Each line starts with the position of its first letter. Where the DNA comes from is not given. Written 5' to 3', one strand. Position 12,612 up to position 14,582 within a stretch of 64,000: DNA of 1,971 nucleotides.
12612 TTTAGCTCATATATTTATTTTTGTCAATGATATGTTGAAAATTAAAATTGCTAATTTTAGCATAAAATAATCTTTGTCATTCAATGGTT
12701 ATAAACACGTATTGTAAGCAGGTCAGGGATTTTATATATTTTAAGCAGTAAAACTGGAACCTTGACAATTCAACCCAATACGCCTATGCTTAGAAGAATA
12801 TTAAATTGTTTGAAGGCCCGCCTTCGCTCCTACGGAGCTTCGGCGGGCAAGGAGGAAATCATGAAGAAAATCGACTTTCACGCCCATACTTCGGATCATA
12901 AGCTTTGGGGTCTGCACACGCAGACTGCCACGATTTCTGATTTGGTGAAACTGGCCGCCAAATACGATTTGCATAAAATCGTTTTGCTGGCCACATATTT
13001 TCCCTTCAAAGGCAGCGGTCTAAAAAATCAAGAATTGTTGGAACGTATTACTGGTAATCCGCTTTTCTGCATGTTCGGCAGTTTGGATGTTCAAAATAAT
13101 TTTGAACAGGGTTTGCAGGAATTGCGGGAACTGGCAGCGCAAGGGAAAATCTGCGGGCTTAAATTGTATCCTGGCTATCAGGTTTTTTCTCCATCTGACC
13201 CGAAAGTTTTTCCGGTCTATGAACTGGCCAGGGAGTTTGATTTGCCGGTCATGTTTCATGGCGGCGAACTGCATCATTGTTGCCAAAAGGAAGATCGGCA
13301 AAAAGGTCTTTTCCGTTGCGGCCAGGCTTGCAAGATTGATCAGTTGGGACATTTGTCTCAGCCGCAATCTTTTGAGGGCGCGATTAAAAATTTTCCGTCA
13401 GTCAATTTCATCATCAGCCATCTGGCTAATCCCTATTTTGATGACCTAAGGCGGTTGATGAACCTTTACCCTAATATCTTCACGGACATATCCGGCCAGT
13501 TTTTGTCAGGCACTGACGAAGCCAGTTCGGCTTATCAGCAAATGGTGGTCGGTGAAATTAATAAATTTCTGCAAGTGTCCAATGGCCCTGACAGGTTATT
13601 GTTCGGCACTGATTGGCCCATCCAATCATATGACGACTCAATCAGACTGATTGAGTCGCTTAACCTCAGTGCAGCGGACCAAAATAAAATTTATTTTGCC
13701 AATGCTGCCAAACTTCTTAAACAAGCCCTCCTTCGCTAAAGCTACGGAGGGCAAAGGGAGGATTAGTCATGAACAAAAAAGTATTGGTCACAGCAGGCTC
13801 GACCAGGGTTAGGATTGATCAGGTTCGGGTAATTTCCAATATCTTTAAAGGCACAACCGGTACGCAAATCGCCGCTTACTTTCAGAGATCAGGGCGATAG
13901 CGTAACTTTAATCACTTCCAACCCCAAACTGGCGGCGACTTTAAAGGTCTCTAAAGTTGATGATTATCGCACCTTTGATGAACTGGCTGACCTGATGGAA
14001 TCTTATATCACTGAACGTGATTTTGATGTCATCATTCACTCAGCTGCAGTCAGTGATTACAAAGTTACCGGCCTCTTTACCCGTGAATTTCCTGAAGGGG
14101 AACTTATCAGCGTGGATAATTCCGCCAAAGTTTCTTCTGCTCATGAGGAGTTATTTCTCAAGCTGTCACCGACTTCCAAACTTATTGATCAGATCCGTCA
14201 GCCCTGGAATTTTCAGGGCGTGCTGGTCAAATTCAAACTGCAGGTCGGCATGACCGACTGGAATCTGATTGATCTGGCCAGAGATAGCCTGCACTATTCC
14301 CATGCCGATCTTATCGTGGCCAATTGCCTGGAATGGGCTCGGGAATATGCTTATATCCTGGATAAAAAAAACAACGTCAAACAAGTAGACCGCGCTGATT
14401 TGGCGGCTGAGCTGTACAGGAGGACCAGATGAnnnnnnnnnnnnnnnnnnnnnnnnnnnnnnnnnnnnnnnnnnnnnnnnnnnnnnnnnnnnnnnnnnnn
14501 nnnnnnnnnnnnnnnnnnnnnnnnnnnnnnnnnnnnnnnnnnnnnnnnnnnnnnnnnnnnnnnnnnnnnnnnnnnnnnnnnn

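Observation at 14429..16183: CoaC flavoprotein fused to a CoaB-like middle domain and a C-terminal class II aldolase/adducin-like domain, next to a separate coaB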

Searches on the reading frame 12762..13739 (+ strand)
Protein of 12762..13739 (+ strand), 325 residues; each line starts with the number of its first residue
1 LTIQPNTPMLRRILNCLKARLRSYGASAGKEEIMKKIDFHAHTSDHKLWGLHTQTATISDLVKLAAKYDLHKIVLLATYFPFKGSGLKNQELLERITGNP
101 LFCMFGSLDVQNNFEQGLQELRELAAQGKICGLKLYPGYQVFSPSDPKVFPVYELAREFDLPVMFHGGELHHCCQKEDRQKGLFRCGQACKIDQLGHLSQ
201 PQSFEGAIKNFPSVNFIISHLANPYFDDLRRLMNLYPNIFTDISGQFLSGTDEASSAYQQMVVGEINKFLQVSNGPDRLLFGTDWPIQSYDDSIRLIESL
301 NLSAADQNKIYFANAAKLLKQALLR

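Call 3: search_protein_families(library=pfam, proteins=[window:12762-13739:+], max_evalue=0.01)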
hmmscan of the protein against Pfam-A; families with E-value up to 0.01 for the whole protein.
window:12762-13739:+ (325 aa): 1 family
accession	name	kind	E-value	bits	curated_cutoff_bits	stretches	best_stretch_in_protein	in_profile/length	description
PF04909.20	Amidohydro_2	-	6.1e-30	105.4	26.4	1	92-320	70-288/289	Amidohydrolase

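Call 7: search_protein_families(library=ncbifam, proteins=[window:12762-13739:+], max_evalue=0.01)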
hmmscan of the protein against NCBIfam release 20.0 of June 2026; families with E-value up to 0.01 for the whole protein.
window:12762-13739:+ (325 aa): 2 families
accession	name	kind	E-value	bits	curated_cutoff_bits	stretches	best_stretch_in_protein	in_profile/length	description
NF052480.1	FuconLaconase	equivalog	7.3e-05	22.5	400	1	228-317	186-282/287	L-fucono-1,5-lactonase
NF042924.1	SlmHylase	equivalog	0.00074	18.8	500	1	222-300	196-268/299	4-sulfomuconolactone hydrolase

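Call 32: search_protein_families(library=padloc, proteins=[window:12762-13739:+], max_evalue=0.1)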
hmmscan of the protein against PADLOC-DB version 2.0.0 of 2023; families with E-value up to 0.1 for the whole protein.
window:12762-13739:+ (325 aa): 0 families

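Call 36: search_solved_structures(query=window:12858-13736:+, max_evalue=0.01, show_alignments=1)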
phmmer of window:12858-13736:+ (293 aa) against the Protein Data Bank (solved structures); distinct sequences matched with E-value up to 0.01: 9.
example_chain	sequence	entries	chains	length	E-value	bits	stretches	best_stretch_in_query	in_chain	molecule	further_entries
3s4t_A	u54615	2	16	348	2e-05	27.3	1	242-288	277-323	Amidohydrolase 2 | Gamma-resorcylate decarboxylase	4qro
7wjr_A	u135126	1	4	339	0.0005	22.7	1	191-288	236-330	2,3-dihydroxybenzoate decarboxylase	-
7wmb_A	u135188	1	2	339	0.00053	22.6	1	191-288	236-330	Amidohydrolase 2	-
7wkm_A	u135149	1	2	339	0.00053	22.6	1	191-288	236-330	Amidohydrolase 2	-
7a19_A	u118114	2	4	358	0.0006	22.4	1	191-288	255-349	Amidohydrolase 2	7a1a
7wkl_A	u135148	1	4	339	0.00073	22.1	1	191-288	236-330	Amidohydrolase 2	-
2dvt_A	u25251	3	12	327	0.0018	20.8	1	242-288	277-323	Thermophilic reversible gamma-resorcylate decarboxylase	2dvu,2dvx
4inf_A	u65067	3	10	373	0.0019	20.8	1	236-288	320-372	METAL-DEPENDENT HYDROLASE | 5-Carboxyvanillate Decarboxylase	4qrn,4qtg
4qs5_A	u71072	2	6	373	0.0095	18.5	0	236-288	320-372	Ligw2 Decarboxylase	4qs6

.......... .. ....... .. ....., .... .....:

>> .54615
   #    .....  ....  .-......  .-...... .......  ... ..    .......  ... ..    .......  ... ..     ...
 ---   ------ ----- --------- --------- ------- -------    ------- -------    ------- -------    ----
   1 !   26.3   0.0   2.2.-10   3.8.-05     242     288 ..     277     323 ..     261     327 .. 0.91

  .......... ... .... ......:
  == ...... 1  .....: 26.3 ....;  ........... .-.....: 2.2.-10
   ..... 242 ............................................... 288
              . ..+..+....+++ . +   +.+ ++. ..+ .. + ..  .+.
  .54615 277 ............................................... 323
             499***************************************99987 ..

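Call 86: find_homologous_proteins(query=window:12858-13736:+)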
Query window:12858-13736:+ (293 aa): 215 proteins with E <= 0.001 among 1098 candidates; the best 120 are listed.
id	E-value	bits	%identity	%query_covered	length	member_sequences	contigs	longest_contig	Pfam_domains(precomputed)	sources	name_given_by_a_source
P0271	1.7e-197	672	100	100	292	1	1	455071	PF04909.21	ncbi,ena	-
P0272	3.7e-160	550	81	98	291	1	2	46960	PF04909.21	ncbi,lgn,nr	ncbi:MAG: amidohydrolase family protein [Candidatus Parcubacteria bacterium]|nr:amidohydrolase famil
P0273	9.7e-157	539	79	98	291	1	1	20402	PF04909.21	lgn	-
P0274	3.5e-155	534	79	98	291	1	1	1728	PF04909.21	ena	-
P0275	2.5e-153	528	78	98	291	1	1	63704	PF04909.21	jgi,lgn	jgi:hypothetical protein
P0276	1.3e-114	400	60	98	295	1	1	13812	PF04909.21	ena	-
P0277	1.5e-113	397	60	97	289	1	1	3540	PF04909.21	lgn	-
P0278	3.2e-109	383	61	97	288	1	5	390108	PF04909.21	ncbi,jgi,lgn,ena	-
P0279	9.2e-109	381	58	97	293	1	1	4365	PF04909.21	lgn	-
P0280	5.1e-108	379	59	97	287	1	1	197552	PF04909.21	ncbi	ncbi:amidohydrolase family protein [Patescibacteria group bacterium]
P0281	1.6e-107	377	57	98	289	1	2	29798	PF04909.21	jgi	-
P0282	2.5e-107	377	57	97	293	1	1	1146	PF04909.21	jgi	-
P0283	1.3e-106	374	59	97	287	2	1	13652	PF04909.21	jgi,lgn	jgi:predicted TIM-barrel fold metal-dependent hydrolase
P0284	3.7e-106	373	57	98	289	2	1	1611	PF04909.21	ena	-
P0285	4.4e-106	372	55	97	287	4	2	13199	PF04909.21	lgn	-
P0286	1.2e-105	371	58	98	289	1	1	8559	PF04909.21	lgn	-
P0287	1.9e-105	370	56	98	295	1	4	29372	PF04909.21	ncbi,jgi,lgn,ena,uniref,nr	ncbi:hypothetical protein COT97_02965 [Candidatus Falkowbacteria bacterium CG10_big_fil_rev_8_21_14_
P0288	4.0e-105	369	57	97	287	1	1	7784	PF04909.21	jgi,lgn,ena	-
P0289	4.3e-105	369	57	97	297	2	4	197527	PF04909.21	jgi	-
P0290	4.8e-105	369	59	97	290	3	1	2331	PF04909.21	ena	-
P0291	6.0e-105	369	55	97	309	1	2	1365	PF04909.21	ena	-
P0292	9.1e-105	368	55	97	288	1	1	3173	PF04909.21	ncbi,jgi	-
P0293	1.7e-104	367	59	97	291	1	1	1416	PF04909.21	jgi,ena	-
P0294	2.3e-104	367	57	97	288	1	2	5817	PF04909.21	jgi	-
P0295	2.5e-104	367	59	97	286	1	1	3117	PF04909.21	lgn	-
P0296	3.4e-104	366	59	97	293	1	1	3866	PF04909.21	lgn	-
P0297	4.1e-104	366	57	95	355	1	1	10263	PF04909.21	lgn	-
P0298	6.5e-104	365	58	97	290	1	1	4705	PF04909.21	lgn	-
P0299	1.7e-103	364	57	98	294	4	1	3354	PF04909.21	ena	-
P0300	2.2e-103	364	56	98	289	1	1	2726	PF04909.21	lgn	-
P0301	9.3e-103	362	56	98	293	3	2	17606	PF04909.21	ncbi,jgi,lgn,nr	ncbi:MAG TPA: amidohydrolase family protein [Candidatus Magasanikbacteria bacterium]|nr:amidohydrola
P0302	1.2e-102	361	54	97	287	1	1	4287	PF04909.21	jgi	jgi:uncharacterized protein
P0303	3.8e-102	360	53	97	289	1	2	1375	PF04909.21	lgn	-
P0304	2.3e-101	357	54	98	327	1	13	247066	PF04909.21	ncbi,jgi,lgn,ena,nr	ncbi:amidohydrolase [Candidatus Woesearchaeota archaeon]|jgi:predicted TIM-barrel fold metal-depende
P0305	4.0e-101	356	56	97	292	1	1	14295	PF04909.21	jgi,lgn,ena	-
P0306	6.0e-101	356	55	97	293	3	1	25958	PF04909.21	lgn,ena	-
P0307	6.2e-101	356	55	98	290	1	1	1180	PF04909.21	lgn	-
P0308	7.2e-101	355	55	98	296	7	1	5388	PF04909.21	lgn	-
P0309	8.2e-101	355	56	97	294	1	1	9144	PF04909.21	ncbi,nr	ncbi:MAG: amidohydrolase family protein [Candidatus Magasanikbacteria bacterium]|nr:amidohydrolase f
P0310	1.1e-100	355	56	98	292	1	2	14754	PF04909.21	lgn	-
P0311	1.9e-100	354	59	91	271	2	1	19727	PF04909.21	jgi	-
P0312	3.3e-100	353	57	97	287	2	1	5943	PF04909.21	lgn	-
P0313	7.4e-100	352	53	98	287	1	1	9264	PF04909.21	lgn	-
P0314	1.1e-99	352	55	97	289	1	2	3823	PF04909.21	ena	-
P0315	2.7e-99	350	56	97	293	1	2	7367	PF04909.21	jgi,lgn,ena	jgi:hypothetical protein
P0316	3.0e-99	350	57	97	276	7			PF04909.21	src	-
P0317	8.6e-99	349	55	97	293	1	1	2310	PF04909.21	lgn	-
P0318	1.1e-98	348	55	97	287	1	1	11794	PF04909.21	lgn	-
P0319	1.3e-98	348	54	97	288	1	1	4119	PF04909.21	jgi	jgi:hypothetical protein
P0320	1.5e-98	348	53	97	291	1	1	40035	PF04909.21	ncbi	ncbi:amidohydrolase family protein [Patescibacteria group bacterium]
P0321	2.9e-98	347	55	96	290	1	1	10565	PF04909.21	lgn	-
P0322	4.3e-98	346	54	97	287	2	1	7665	PF04909.21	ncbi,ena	-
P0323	6.1e-98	346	53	97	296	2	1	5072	PF04909.21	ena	-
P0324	6.2e-98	346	55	98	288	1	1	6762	PF04909.21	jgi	jgi:hypothetical protein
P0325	6.9e-98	346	54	97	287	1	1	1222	PF04909.21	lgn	-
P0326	7.1e-98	346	56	97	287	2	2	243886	PF04909.21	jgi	jgi:hypothetical protein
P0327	2.6e-97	344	53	97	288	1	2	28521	PF04909.21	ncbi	ncbi:amidohydrolase family protein [Patescibacteria group bacterium]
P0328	2.8e-97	344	54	97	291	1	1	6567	PF04909.21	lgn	-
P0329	1.8e-96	341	54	97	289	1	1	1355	PF04909.21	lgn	-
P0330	2.4e-96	341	52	97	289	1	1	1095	PF04909.21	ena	-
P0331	2.5e-96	340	54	97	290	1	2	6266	PF04909.21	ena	-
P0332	7.7e-96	339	53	97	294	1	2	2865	PF04909.21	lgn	-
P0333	1.2e-95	338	55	97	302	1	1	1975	PF04909.21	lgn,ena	-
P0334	1.5e-95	338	53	97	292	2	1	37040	PF04909.21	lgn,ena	-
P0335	2.3e-95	337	54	97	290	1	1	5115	PF04909.21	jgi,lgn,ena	-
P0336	4.1e-95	336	53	97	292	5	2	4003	PF04909.21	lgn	-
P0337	5.4e-95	336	55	97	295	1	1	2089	PF04909.21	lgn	-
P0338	6.5e-95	336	52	97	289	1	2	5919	PF04909.21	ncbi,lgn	-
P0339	2.9e-94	334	55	98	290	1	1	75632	PF04909.21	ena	-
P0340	3.1e-94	334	50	97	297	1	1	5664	PF04909.21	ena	-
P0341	5.9e-94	333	55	97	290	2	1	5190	PF04909.21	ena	-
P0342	6.3e-94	333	56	97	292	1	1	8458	PF04909.21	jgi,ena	-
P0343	8.3e-94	332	53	98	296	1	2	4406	PF04909.21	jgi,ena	-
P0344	9.5e-94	332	52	97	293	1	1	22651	PF04909.21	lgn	-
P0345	1.1e-93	332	52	97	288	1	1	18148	PF04909.21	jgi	jgi:uncharacterized protein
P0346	2.6e-93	331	53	97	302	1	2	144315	PF04909.21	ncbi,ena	ncbi:MAG: amidohydrolase family protein [Patescibacteria group bacterium]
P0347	3.6e-93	330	53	97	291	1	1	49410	PF04909.21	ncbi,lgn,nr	ncbi:MAG: amidohydrolase family protein [Candidatus Buchananbacteria bacterium]|nr:amidohydrolase fa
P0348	4.5e-93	330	52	97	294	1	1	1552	PF04909.21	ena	-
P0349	6.2e-93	329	53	97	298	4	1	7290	PF04909.21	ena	-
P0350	6.9e-93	329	52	97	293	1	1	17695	PF04909.21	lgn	-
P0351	1.0e-92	329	52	97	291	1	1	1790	PF04909.21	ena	-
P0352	1.6e-92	328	54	97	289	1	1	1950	PF04909.21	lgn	-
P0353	2.2e-92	328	51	97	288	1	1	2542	PF04909.21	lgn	-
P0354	3.4e-92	327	53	97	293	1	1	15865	PF04909.21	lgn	-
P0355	3.5e-92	327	53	97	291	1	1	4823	PF04909.21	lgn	-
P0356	7.0e-92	326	53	97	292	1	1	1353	PF04909.21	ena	-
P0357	9.1e-92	325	49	97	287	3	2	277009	PF04909.21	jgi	jgi:uncharacterized protein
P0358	1.4e-91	325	52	97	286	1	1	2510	PF04909.21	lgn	-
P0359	2.0e-91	324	52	97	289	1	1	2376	PF04909.21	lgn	-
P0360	2.5e-91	324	51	98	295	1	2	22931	PF04909.21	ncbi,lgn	-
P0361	9.6e-91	322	54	97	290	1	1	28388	PF04909.21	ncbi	-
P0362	1.1e-90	322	52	97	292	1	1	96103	PF04909.21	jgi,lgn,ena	-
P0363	1.7e-90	321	52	97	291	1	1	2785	PF04909.21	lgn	-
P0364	1.9e-90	321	52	97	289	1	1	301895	PF04909.21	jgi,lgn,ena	-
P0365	2.1e-90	321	51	98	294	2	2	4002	PF04909.21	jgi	-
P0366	2.3e-90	321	53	94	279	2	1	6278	PF04909.21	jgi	-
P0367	2.6e-90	321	51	97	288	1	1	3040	PF04909.21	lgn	-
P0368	3.7e-90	320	52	97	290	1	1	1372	PF04909.21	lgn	-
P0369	4.4e-90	320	52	97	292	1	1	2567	PF04909.21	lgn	-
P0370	9.5e-90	319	52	98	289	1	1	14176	PF04909.21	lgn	-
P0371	2.1e-89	318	51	97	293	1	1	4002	PF04909.21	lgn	-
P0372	3.3e-89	317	52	97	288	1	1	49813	PF04909.21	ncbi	-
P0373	1.1e-88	315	51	97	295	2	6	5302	PF04909.21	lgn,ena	-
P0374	1.3e-88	315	51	97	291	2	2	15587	PF04909.21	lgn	-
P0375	1.9e-88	315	52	96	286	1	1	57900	PF04909.21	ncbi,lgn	ncbi:MAG: amidohydrolase family protein [Patescibacteria group bacterium]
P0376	2.5e-88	314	50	97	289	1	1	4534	PF04909.21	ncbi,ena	-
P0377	2.8e-88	314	51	97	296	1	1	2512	PF01026.28,PF04909.21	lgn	-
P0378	4.8e-88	313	48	99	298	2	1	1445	PF04909.21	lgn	-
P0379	1.6e-87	312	52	97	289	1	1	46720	PF04909.21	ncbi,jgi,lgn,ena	ncbi:MAG: amidohydrolase family protein [Patescibacteria group bacterium]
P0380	2.2e-87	311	50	94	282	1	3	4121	PF04909.21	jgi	-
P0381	4.3e-87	310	51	97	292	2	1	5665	PF04909.21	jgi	-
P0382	7.0e-87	309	48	97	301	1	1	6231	PF04909.21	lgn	-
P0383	1.9e-86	308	50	97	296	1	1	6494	PF04909.21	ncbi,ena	-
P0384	2.3e-86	308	51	99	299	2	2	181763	PF04909.21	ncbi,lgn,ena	-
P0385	3.3e-86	307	51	97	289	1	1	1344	PF04909.21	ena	-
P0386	4.0e-86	307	51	98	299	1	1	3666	PF04909.21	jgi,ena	-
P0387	8.5e-86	306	51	97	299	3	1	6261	PF04909.21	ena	-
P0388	1.4e-85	305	49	97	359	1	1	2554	PF04909.21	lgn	-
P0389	7.7e-85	303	48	97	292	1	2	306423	PF04909.21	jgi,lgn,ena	jgi:uncharacterized protein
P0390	8.7e-85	303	50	97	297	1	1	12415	PF04909.21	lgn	-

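Call 87: find_encoding_contigs(protein=P0278, flank=6000, max_places=4)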
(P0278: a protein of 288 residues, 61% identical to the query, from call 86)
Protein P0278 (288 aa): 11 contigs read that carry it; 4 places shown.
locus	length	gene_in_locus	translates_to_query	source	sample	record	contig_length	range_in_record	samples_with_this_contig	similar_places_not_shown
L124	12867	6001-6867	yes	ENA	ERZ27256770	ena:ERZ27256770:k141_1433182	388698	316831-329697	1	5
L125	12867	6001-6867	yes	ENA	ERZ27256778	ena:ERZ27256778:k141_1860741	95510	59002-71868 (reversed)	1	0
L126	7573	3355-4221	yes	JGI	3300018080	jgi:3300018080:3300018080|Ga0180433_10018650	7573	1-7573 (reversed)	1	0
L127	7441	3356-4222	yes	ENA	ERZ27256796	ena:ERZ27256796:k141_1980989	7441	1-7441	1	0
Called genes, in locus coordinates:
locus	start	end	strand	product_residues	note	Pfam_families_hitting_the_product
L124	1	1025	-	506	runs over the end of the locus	-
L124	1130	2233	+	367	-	-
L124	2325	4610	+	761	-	PF00069:Pkinase, PF07714:PK_Tyr_Ser-Thr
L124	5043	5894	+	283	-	PF03747:ADP_ribosyl_GH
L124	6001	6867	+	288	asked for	PF04909:Amidohydro_2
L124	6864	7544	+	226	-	PF04127:DFP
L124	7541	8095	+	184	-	PF02441:Flavoprotein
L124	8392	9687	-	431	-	-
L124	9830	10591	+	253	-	PF02535:Zip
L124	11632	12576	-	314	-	-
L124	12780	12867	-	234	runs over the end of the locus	-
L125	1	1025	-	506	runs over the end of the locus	-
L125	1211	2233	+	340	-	-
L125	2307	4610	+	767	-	PF00069:Pkinase, PF07714:PK_Tyr_Ser-Thr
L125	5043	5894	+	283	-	PF03747:ADP_ribosyl_GH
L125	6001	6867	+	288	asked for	PF04909:Amidohydro_2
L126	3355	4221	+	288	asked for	PF04909:Amidohydro_2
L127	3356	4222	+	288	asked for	PF04909:Amidohydro_2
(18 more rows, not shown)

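Call 88: find_encoding_contigs(protein=P0304, flank=6000, max_places=4)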
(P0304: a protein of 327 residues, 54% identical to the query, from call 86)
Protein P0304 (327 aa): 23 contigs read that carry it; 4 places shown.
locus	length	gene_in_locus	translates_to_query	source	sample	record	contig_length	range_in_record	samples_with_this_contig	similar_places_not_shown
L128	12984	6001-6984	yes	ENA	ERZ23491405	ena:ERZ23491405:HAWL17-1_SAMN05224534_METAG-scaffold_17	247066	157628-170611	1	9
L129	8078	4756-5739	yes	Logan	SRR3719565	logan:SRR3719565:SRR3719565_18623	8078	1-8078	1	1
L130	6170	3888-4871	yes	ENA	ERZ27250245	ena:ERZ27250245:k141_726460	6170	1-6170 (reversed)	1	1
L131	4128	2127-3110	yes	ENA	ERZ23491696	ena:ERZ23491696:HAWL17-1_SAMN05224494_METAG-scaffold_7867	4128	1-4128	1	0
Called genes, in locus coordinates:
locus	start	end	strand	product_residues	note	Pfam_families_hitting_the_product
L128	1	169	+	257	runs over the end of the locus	PF02517:Rce1-like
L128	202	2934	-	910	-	PF00082:Peptidase_S8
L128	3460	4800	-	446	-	PF04542:Sigma70_r2, PF04539:Sigma70_r3, PF04545:Sigma70_r4 (weak)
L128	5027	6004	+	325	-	PF04055:Radical_SAM, PF13353:Fer4_12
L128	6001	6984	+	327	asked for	PF04909:Amidohydro_2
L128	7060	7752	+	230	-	-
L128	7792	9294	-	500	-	-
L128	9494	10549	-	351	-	-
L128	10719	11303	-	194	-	-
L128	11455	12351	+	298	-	-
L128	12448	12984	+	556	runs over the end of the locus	PF03109:ABC1, PF00069:Pkinase (weak), PF27536:UbiB_helical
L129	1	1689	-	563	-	?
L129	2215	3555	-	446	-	PF04542:Sigma70_r2, PF04539:Sigma70_r3, PF04545:Sigma70_r4 (weak)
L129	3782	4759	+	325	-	PF04055:Radical_SAM, PF13353:Fer4_12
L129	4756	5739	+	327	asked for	PF04909:Amidohydro_2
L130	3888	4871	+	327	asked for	PF04909:Amidohydro_2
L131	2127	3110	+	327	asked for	PF04909:Amidohydro_2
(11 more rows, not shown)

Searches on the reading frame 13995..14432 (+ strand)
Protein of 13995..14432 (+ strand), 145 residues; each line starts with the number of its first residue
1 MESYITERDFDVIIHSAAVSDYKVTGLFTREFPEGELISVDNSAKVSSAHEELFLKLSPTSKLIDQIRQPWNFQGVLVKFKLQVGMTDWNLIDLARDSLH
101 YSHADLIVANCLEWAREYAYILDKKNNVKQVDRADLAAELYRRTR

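Call 3: search_protein_families(library=pfam, proteins=[window:13995-14432:+], max_evalue=0.01)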
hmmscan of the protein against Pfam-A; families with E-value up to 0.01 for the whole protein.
window:13995-14432:+ (145 aa): 1 family
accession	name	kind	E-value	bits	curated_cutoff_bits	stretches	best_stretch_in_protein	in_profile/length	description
PF04127.22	DFP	-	4.7e-09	36.7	22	1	8-114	81-171/186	DNA/pantothenate metabolism flavoprotein C-terminal domain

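Call 7: search_protein_families(library=ncbifam, proteins=[window:13995-14432:+], max_evalue=0.01)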
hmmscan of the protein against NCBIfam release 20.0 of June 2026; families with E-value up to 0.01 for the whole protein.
window:13995-14432:+ (145 aa): 4 families
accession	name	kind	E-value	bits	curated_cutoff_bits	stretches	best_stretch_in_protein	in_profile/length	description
NF005231.0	PRK06732.1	equivalog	1.4e-20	74.1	265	1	8-143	80-223/229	phosphopantothenate--cysteine ligase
TIGR02114.1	coaB_strep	equivalog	1.6e-18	67.3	217.2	1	8-140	80-219/228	phosphopantothenate--cysteine ligase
TIGR00521.1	coaBC_dfp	equivalog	1.6e-10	40.6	219.7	1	8-116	265-355/392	bifunctional phosphopantothenoylcysteine decarboxylase/phosphopantothenate--cysteine ligase CoaBC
NF007199.0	PRK09620.1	equivalog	2.7e-10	40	248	1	1-137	79-211/229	hypothetical protein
